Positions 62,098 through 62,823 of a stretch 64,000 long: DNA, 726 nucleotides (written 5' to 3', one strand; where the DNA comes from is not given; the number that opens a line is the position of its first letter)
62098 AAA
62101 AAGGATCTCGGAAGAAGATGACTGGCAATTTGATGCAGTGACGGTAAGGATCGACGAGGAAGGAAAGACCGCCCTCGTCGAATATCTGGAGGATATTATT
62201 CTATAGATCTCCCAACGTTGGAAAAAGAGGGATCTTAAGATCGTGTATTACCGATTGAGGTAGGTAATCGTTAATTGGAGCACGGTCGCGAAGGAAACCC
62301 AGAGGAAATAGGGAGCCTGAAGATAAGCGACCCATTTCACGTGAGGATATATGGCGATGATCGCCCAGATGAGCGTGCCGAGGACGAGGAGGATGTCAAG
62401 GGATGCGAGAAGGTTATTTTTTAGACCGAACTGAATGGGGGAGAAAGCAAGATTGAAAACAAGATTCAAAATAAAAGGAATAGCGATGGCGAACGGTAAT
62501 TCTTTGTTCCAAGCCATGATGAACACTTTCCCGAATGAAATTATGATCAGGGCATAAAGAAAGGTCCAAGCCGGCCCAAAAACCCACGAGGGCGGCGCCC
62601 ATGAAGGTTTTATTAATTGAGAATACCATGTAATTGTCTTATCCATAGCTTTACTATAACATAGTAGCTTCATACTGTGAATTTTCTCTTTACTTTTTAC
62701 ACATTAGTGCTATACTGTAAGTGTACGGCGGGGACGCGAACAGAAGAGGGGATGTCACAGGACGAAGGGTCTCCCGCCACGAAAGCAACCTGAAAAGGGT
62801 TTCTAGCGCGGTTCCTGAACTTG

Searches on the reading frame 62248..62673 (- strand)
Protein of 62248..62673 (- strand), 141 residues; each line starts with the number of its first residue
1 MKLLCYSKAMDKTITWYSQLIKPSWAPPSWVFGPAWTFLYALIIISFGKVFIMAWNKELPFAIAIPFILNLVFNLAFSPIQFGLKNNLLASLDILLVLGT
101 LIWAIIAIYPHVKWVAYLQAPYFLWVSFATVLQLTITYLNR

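Call 31: search_protein_families(library=pfam, proteins=[window:62248-62673:-], max_evalue=0.01)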
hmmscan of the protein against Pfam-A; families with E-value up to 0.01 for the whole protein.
window:62248-62673:- (141 aa): 1 family
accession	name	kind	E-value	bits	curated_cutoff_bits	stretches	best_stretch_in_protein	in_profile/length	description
PF03073.20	TspO_MBR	-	5.9e-31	107.6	24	1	12-138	19-144/145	TspO/MBR family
